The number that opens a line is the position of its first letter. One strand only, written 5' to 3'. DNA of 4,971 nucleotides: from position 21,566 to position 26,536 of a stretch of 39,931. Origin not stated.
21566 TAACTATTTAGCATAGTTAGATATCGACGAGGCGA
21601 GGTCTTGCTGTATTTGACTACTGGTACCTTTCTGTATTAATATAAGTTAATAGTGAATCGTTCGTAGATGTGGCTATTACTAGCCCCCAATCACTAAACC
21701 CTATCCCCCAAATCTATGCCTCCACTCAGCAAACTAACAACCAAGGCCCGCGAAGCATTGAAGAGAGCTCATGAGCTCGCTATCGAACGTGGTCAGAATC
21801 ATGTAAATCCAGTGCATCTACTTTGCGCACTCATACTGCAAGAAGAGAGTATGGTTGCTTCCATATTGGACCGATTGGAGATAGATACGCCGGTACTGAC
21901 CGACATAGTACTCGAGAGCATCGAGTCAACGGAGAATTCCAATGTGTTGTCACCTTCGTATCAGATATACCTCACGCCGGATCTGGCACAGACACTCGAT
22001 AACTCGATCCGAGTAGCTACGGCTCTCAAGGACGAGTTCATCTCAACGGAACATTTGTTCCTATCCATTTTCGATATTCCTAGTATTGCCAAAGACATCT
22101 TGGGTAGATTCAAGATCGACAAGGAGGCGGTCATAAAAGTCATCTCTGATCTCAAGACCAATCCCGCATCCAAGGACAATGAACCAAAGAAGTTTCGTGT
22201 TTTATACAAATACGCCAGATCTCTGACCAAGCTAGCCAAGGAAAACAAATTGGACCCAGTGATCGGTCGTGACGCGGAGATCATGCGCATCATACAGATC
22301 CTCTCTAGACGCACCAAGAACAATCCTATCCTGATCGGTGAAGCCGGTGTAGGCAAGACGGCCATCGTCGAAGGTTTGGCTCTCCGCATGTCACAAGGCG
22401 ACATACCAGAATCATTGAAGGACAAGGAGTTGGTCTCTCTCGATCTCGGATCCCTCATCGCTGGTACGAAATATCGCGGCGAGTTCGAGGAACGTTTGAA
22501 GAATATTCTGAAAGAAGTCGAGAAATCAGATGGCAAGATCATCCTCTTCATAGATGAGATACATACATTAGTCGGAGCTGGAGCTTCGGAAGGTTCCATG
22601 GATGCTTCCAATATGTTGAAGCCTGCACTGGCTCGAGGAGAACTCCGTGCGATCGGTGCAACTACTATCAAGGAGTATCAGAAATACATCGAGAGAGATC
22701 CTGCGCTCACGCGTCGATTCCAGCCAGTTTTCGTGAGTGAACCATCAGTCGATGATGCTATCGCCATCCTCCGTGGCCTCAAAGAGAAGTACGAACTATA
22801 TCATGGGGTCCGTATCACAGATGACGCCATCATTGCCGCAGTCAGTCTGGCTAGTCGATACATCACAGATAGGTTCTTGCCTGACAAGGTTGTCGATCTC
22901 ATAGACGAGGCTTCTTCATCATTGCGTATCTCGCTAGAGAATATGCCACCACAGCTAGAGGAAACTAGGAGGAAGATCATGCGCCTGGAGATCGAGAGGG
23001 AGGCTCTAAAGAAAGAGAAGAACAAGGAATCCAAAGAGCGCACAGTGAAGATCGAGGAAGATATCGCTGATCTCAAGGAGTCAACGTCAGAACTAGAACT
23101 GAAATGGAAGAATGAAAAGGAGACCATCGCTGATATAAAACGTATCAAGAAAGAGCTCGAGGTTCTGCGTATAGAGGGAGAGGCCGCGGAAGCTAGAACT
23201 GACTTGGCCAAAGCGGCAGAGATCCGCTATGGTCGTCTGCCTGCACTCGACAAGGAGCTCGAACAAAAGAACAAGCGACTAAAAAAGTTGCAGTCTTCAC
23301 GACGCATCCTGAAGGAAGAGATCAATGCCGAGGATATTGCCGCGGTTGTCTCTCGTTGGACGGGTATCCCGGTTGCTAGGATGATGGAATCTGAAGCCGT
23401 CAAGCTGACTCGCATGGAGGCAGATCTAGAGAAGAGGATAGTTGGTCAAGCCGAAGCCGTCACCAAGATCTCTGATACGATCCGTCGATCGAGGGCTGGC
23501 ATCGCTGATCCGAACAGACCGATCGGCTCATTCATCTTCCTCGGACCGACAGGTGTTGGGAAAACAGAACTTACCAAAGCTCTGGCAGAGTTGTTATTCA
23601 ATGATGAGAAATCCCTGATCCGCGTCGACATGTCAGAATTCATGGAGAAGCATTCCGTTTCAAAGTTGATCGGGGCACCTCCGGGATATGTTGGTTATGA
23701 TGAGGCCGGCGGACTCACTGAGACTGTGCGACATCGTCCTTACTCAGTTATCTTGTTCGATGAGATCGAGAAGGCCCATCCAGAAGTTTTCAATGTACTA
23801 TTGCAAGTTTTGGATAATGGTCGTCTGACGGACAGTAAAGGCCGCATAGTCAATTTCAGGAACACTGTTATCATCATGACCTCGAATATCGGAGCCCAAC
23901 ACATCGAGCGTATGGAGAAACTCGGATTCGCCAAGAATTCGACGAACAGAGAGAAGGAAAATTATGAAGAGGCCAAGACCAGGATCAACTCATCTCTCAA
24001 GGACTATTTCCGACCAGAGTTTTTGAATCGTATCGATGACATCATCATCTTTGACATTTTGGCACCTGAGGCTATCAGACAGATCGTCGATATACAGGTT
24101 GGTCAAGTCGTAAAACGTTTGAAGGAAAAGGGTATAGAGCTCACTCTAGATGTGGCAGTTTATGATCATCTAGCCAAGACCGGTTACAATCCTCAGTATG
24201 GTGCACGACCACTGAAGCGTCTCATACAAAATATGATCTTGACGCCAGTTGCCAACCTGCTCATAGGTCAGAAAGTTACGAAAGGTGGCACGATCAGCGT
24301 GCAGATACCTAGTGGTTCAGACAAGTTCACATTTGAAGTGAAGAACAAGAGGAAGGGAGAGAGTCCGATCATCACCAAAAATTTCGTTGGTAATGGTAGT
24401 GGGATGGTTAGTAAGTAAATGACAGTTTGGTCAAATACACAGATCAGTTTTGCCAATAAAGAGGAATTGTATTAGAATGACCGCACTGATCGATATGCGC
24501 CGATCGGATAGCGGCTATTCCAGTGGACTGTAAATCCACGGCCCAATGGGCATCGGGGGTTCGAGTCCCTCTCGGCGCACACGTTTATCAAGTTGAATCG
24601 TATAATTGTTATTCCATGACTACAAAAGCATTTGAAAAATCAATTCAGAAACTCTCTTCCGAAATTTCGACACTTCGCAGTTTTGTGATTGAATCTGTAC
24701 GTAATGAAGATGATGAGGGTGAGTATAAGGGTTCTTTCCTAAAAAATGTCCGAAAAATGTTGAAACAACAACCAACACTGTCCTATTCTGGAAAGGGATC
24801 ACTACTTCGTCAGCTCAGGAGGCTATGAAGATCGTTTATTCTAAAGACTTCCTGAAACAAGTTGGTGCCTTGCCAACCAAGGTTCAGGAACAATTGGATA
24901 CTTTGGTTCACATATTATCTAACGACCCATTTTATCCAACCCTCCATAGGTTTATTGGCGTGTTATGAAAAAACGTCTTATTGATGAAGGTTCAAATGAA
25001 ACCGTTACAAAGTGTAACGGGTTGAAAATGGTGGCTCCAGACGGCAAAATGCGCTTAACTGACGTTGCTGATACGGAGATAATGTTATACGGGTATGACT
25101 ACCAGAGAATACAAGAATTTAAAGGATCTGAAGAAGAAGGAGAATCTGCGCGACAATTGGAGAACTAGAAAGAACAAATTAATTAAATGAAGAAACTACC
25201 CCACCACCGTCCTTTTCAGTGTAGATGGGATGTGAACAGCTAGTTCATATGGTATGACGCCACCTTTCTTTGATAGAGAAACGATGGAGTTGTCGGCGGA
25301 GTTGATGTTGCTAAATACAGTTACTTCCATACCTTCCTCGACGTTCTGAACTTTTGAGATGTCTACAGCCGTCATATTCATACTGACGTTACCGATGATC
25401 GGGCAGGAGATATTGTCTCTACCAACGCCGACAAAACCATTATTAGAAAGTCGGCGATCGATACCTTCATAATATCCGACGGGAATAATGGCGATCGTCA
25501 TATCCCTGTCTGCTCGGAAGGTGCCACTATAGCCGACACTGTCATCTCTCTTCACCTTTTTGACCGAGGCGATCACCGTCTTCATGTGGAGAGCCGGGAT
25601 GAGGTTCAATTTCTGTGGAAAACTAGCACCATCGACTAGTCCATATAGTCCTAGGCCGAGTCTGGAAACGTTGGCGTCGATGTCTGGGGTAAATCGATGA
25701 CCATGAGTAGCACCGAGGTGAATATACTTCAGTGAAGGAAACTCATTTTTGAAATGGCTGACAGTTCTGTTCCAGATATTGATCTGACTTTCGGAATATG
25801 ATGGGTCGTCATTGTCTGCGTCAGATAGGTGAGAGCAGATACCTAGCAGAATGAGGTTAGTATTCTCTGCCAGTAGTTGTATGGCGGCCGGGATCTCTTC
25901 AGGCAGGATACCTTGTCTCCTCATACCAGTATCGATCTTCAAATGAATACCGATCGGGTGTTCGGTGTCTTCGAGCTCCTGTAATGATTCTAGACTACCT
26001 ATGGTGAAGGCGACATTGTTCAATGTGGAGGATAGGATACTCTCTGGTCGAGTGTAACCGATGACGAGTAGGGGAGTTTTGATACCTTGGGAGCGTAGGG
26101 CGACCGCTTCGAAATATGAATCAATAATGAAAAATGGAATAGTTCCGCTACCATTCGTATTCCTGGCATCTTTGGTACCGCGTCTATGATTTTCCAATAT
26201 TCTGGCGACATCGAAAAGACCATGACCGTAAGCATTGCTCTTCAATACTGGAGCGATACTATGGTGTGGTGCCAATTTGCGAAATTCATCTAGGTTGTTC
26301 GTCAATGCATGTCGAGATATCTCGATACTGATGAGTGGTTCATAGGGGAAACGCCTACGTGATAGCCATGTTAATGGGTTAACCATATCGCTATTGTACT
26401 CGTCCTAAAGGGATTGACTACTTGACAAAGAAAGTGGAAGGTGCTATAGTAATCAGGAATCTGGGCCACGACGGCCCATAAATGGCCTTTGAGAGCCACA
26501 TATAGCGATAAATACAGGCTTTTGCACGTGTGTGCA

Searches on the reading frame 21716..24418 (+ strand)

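Call 44: search_protein_families(library=pfam, proteins=[window:21716-24418:+], max_evalue=0.001)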
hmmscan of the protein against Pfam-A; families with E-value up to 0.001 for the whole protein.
window:21716-24418:+ (900 aa): 16 families
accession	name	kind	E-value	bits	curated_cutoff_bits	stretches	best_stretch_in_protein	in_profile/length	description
PF07724.20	AAA_2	-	1.5e-70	237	27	1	601-776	1-166/166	AAA domain (Cdc48 subfamily)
PF17871.7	AAA_lid_9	-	4.8e-33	113.6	22.8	1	344-445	1-102/104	AAA lid domain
PF10431.15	ClpB_D2-small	-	9.4e-26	90.1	21.9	1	782-862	1-81/81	C-terminal, D2-small domain, of ClpB protein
PF00004.35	AAA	-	5.7e-25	88.7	21.2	2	205-336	2-124/131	ATPase family associated with various cellular activities (AAA)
PF02861.25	Clp_N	-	1.7e-18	66.9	20.7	2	18-68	1-51/53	Clp amino terminal domain, pathogenicity island component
PF07728.20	AAA_5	-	1.4e-17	64.5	22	1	606-726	2-124/139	AAA domain (dynein-related subfamily)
PF13191.12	AAA_16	-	4.4e-10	40.8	32.6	1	182-226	2-49/167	AAA ATPase domain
PF13401.12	AAA_22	-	5.7e-10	40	27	1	605-701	7-110/130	AAA domain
PF00158.32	Sigma54_activat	-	2.2e-08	34.4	20.2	1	605-706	24-124/168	Sigma-54 interaction domain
PF13173.12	AAA_14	-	7.2e-07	29.7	27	0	607-702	6-88/129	AAA domain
PF20720.3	nSTAND3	-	6.4e-06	26.4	27.2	0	200-227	16-43/155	Novel STAND NTPase 3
PF12775.13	AAA_7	-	2.8e-05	24.2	25.8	0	606-652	36-82/181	P-loop containing dynein motor region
PF05621.17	TniB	-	3.5e-05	23.8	22.4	0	229-340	76-184/189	Bacterial TniB protein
PF05729.18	NACHT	-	0.00011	22.5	26.7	0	205-232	4-31/167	NACHT domain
PF01695.23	IstB_IS21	-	0.0003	20.8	24.1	0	606-625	95-114/238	IstB-like ATP binding protein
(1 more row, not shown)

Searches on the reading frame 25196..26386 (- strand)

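Call 44: search_protein_families(library=pfam, proteins=[window:25196-26386:-], max_evalue=0.001)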
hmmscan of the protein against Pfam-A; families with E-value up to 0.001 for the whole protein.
window:25196-26386:- (396 aa): 2 families
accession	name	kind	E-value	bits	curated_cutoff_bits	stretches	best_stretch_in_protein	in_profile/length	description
PF01168.26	Ala_racemase_N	-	4.7e-44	151.1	24.1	1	23-250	1-218/220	Alanine racemase, N-terminal domain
PF00842.27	Ala_racemase_C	-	3.8e-31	107.8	25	1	266-393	2-126/127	Alanine racemase, C-terminal domain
